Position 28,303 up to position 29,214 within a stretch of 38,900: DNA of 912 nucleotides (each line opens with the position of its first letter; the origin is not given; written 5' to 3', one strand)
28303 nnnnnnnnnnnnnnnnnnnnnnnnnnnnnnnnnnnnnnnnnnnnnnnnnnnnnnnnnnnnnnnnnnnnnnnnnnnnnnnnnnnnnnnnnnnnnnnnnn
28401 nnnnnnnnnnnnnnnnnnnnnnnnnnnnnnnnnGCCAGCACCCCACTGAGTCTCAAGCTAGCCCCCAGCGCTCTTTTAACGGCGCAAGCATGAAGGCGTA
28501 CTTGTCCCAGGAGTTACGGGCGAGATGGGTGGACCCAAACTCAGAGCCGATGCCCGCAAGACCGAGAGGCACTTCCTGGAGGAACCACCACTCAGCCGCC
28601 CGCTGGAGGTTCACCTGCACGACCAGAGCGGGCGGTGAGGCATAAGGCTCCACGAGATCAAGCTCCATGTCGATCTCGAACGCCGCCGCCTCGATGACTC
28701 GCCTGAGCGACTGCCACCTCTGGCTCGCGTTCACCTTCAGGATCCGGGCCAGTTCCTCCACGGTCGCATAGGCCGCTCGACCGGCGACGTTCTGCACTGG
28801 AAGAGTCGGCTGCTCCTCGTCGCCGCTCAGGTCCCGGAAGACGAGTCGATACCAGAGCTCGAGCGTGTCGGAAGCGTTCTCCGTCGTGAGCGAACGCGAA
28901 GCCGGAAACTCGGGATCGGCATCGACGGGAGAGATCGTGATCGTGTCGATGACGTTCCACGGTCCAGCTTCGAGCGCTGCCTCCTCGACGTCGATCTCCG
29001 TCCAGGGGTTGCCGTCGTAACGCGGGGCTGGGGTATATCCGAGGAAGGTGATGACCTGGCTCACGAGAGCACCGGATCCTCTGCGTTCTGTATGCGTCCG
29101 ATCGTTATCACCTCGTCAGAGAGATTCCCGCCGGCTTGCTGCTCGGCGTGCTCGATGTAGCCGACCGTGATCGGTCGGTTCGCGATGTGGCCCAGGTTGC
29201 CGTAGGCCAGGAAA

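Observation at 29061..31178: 705-aa protein built from about 30 degenerate 19-21-aa A/P/S/T/V/G repeats, encoded in a stretch that is stop-free in three frames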

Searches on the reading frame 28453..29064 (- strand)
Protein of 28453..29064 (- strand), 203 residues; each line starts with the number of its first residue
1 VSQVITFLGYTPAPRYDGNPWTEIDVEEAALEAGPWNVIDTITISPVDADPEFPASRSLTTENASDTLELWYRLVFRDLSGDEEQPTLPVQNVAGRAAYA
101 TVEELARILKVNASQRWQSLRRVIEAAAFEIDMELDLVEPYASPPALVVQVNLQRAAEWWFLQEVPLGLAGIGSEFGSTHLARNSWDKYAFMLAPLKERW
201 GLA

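Call 8: search_protein_families(library=phrogs, proteins=[window:28453-29064:-], max_evalue=0.01)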
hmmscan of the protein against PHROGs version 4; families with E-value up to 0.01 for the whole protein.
window:28453-29064:- (203 aa): 0 families

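Call 9: search_protein_families(library=pfam, proteins=[window:28453-29064:-], max_evalue=0.1)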
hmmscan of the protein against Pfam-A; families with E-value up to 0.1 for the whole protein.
window:28453-29064:- (203 aa): 1 family
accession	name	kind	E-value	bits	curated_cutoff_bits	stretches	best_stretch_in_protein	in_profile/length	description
PF21329.2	CYP38_PsbQ-like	-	0.017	16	27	1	87-132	9-54/117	Peptidyl-prolyl cis-trans isomerase CYP38-like, PsbQ-like domain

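Call 26: search_protein_families(library=ncbifam, proteins=[window:28453-29064:-], max_evalue=1)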
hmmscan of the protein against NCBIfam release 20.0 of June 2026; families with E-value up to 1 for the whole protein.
window:28453-29064:- (203 aa): 1 family
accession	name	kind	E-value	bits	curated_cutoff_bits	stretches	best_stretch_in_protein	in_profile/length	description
NF005326.0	PRK06853.1-6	equivalog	0.049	13.4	348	0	84-120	97-133/202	indolepyruvate oxidoreductase subunit beta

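Call 54: search_dna_similar(query=window:28453-29064:-, collection=phages, mode=protein, max_evalue=0.001, max_rows=12)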
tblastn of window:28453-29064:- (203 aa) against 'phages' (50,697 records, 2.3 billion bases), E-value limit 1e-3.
No match.

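Call 63: search_solved_structures(query=A3, max_evalue=1)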
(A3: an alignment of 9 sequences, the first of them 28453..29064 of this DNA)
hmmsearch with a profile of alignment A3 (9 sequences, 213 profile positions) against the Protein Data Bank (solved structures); distinct sequences matched with E-value up to 1: 1.
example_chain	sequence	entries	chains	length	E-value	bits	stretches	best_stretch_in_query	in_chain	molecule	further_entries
9ndy_J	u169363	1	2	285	0.29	14.5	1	15-125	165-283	Wedge protein 1 (gp024)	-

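Call 77: find_homologous_proteins(query=window:28453-29064:-, max_evalue=0.001)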
Query window:28453-29064:- (203 aa): 144 proteins with E <= 0.001 among 461 candidates; the best 120 are listed.
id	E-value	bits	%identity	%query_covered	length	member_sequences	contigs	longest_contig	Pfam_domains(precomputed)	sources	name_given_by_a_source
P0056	5.7e-125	433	96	100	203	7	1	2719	-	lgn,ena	-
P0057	3.5e-86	306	68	100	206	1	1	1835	-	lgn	-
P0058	6.2e-76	273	65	100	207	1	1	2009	-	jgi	jgi:hypothetical protein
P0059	6.3e-76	273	63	100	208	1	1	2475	-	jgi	jgi:hypothetical protein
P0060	3.9e-74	267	62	100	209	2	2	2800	-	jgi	jgi:hypothetical protein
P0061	7.8e-74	266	62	100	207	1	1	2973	-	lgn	-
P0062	1.2e-73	265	62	100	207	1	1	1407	-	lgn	-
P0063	3.3e-73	264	60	100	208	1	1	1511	-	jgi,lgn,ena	-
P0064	3.4e-73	264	59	100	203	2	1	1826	-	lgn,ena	-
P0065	6.6e-72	259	60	100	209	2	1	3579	-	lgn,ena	-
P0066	1.4e-71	258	63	100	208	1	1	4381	-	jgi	jgi:hypothetical protein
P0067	1.9e-71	258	61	99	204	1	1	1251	-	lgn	-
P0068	7.6e-71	256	60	99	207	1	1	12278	-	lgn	-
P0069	4.4e-69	250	60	100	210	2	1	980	-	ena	-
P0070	5.0e-69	250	59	100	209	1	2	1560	-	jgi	jgi:hypothetical protein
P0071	8.6e-69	249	60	100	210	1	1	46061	-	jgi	jgi:hypothetical protein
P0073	3.1e-68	248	60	99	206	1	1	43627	-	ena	-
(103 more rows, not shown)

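Call 79: find_encoding_contigs(protein=P0071, flank=10000, max_places=1)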
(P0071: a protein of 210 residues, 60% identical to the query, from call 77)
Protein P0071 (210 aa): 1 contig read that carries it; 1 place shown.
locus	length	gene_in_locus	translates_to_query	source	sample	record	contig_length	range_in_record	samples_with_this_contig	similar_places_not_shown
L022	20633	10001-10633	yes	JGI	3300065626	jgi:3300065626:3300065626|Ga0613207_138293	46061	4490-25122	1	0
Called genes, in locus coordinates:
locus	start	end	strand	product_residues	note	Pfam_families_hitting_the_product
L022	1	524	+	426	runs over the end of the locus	-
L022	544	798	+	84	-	-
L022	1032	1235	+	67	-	-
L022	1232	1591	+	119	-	-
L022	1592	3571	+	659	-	-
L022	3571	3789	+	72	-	-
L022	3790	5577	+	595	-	PF14099:Polysacc_lyase, PF13753:SWM_repeat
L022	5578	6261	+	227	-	-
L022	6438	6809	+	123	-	-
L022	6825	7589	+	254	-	-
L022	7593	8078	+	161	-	-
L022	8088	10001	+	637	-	-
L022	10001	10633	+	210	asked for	-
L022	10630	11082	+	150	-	-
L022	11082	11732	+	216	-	-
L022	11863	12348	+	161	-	-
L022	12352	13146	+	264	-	-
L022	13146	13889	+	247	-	-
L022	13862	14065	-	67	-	-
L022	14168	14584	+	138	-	-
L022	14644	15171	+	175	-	-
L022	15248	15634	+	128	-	-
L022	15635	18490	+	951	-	PF10145:PhageMin_Tail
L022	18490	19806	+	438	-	-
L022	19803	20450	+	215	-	-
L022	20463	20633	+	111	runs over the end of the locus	-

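Call 80: find_encoding_contigs(protein=P0073, flank=10000, max_places=1)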
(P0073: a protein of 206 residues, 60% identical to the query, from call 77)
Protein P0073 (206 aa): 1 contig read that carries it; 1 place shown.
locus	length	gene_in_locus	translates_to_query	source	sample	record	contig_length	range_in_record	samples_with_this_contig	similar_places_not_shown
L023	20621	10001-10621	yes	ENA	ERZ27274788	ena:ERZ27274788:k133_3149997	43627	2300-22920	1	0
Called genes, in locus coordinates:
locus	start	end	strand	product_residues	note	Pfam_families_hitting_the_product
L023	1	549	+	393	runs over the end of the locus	PF04860:Phage_portal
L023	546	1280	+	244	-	PF04586:Peptidase_S78 (weak)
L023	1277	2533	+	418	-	-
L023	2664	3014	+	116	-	PF02945:Endonuclease_7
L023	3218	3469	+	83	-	-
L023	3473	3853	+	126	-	-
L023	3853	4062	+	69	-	-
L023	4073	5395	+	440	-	-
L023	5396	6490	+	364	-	-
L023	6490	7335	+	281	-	-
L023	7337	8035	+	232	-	-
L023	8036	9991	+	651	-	-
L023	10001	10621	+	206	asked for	-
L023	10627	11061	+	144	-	-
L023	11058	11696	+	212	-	-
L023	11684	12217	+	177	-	-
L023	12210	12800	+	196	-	-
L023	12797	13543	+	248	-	-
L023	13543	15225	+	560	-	-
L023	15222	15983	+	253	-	-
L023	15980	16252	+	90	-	-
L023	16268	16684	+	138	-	-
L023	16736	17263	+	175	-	-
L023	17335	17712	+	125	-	-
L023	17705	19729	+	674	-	-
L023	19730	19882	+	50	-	-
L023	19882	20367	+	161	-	-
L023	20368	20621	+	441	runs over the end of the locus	-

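Call 88: predict_structure(alignment_id=A4)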
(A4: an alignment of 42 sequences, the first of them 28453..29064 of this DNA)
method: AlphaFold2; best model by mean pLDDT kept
length: 203 residues; sequences in the alignment: 42
mean_pLDDT: 88.1   pTM: 0.65
mean pLDDT of the five models: 88.1, 87.6, 87.2, 85.8, 85.2
residues with pLDDT >= 90: 143; 70-90: 36; 50-70: 23; < 50: 1
segments of 3 or more residues with pLDDT < 50: none
pLDDT, mean of each block of 10 residues (from residue 1): 88 95 97 96 96 95 91 96 95 84 97 91 93 88 92 95 69 51 76 87 56
secondary structure, 60 per line:
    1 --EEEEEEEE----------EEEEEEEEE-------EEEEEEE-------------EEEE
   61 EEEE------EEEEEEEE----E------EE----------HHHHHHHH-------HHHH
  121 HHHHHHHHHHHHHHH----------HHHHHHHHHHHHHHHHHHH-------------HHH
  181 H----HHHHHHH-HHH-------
elements in order: E3-10 E21-29 E37-43 E57-64 E71-78 H102-109 H117-135 H146-164 H178-181 H186-192

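Call 90: fold_search(model_id=the predicted structure, library=pdb)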
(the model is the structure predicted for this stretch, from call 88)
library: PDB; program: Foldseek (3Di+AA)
matches with E <= 10: 1709; with E <= 0.001: 0
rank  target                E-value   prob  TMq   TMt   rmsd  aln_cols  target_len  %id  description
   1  9dvi_B                2.1e-03  0.66  0.21  0.19  20.4       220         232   12  Hetero-hexameric Hsp70-Hsp40-DafA complex (released 2025-10-22)
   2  2ic2_B                2.6e-03  0.99  0.27  0.42   5.8       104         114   14  Crystal Structure of the First FNIII Domain of Ihog (released 2006-10-24)
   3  8b5l_q                2.8e-03  0.99  0.30  0.37   9.0       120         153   15  Cryo-EM structure of ribosome-Sec61-TRAP (TRanslocon Associated Protein) translocon complex (released 2023-03-01)
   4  2ic2_A                4.7e-03  1.00  0.29  0.51   5.8       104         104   13  Crystal Structure of the First FNIII Domain of Ihog (released 2006-10-24)
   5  3qnj_A                4.7e-03  0.47  0.19  0.19  20.8       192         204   10  Crystal structure of the substrate binding domain of E.coli DnaK in complex with the antimicrobial peptide oncocin (released 2011-03-23)
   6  8wm1_A                6.7e-03  0.98  0.23  0.12   5.5        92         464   11  DHS dehydratase (released 2024-10-02)
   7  8btk_TA               8.5e-03  0.91  0.30  0.34  27.5       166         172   12  Structure of the TRAP complex with the Sec translocon and a translating ribosome (released 2023-05-24)
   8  8b6l_E                9.0e-03  0.99  0.31  0.39   5.4       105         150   14  Subtomogram average of the human Sec61-TRAP-OSTA-translocon (released 2022-12-07)
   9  5j67_B                1.2e-02  0.80  0.29  0.13  13.0       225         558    9  Structure of Astrotactin-2, a conserved vertebrate-specific and perforin-like membrane protein involved in neuronal de (released 2016-05-25)
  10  5j67_D                1.4e-02  0.80  0.30  0.13  13.0       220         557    9  Structure of Astrotactin-2, a conserved vertebrate-specific and perforin-like membrane protein involved in neuronal de (released 2016-05-25)
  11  5dft_B                1.5e-02  0.99  0.26  0.50   5.1        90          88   20  Structure of the Eleventh Type III Domain from Human Fibronectin (released 2016-09-14)
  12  9n9j_5                1.6e-02  0.96  0.30  0.40  28.9       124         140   14  Structure of a GRP94 folding intermediate engaged with a CCDC134- and FKBP11-bound secretory translocon (released 2025-11-19)
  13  8rjc_5                1.6e-02  0.85  0.31  0.34  24.2       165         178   12  Structure of the rabbit 80S ribosome stalled on a 2-TMD rhodopsin intermediate in complex with Sec61-TRAP, open confor (released 2024-01-24)
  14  5j67_A                1.7e-02  0.75  0.29  0.13  13.4       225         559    9  Structure of Astrotactin-2, a conserved vertebrate-specific and perforin-like membrane protein involved in neuronal de (released 2016-05-25)
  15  8fn8_B                1.8e-02  0.99  0.28  0.49   7.5       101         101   13  Crystal structure of the C-terminal Fg domain of TNC with the single FN domain of PTPRZ (released 2023-07-12)
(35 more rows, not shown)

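Call 92: fold_search(model_id=the predicted structure, library=viral)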
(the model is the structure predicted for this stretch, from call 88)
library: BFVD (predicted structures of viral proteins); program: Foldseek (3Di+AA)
matches with E <= 10: 1045; with E <= 0.001: 5
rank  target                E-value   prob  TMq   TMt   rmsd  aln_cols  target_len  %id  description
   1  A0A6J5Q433            1.5e-04  1.00  0.30  0.17   9.8       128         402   12  Uncharacterized protein [uncultured Caudovirales phage]
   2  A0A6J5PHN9            5.3e-04  1.00  0.30  0.19   4.2        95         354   19  Uncharacterized protein [uncultured Caudovirales phage]
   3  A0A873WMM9            5.6e-04  0.98  0.27  0.09  10.8       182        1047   12  (no name in the UniProt tables at hand)
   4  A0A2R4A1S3            7.1e-04  0.98  0.26  0.06  19.0       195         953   16  (no name in the UniProt tables at hand)
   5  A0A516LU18            7.5e-04  1.00  0.31  0.25   3.3        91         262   19  (no name in the UniProt tables at hand)
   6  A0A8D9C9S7            1.1e-03  1.00  0.32  0.23   4.3        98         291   11  Putative Fn3-like protein [uncultured marine phage]
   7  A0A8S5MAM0            2.0e-03  0.84  0.25  0.25  28.8       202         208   15  Uncharacterized protein (Fragment) [Siphoviridae sp. ctKvA22]
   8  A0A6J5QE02            2.4e-03  1.00  0.31  0.45   4.4       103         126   10  Uncharacterized protein [uncultured Caudovirales phage]
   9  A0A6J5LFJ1            2.7e-03  0.99  0.27  0.21   6.0       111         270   20  Uncharacterized protein [uncultured Caudovirales phage]
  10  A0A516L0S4            2.7e-03  0.97  0.33  0.25   9.6       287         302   10  (no name in the UniProt tables at hand)
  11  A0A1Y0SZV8            3.3e-03  1.00  0.30  0.21   4.0        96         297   14  Virion structural protein [Pseudomonas phage Phabio]
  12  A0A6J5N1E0            3.7e-03  1.00  0.32  0.17   3.4        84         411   14  Fibronectin type-III domain-containing protein [uncultured Caudovirales phage]
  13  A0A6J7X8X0            4.9e-03  0.99  0.23  0.18   8.8        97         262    9  Uncharacterized protein [uncultured Caudovirales phage]
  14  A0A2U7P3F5            5.6e-03  0.99  0.47  0.43   6.9       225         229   11  (no name in the UniProt tables at hand)
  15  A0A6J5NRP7            6.6e-03  0.75  0.28  0.19  19.5       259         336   11  Uncharacterized protein [uncultured Caudovirales phage]
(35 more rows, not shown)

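Call 99: search_protein_families(library=phrogs, proteins=[L022:1592-3571:+, L022:3790-5577:+, L022:5578-6261:+, L022:6825-7589:+, L023:4073-5395:+, L023:5396-6490:+, L023:6490-7335:+, L023:7337-8035:+], max_evalue=0.001)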
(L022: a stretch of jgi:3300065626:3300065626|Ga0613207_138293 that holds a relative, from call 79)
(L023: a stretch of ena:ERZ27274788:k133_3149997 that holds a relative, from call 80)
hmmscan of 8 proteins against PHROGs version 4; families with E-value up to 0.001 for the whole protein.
L022:1592-3571:+ (659 aa): 0 families

L022:3790-5577:+ (595 aa): 0 families

L022:5578-6261:+ (227 aa): 0 families

L022:6825-7589:+ (254 aa): 0 families

L023:4073-5395:+ (440 aa): 0 families

L023:5396-6490:+ (364 aa): 0 families

L023:6490-7335:+ (281 aa): 0 families

L023:7337-8035:+ (232 aa): 0 families

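Call 106: find_encoding_contigs(protein=P0056, flank=3000, max_places=3)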
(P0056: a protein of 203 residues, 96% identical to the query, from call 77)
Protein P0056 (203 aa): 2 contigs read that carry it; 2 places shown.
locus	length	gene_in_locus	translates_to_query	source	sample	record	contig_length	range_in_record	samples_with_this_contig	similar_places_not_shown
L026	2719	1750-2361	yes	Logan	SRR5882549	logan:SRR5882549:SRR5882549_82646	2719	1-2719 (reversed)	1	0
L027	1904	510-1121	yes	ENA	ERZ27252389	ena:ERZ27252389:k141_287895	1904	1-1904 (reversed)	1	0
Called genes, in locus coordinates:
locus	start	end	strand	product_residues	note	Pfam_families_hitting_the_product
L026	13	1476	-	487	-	-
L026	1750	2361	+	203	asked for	-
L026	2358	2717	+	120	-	?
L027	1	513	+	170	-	?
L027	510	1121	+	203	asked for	-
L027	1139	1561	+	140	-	-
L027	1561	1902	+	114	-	?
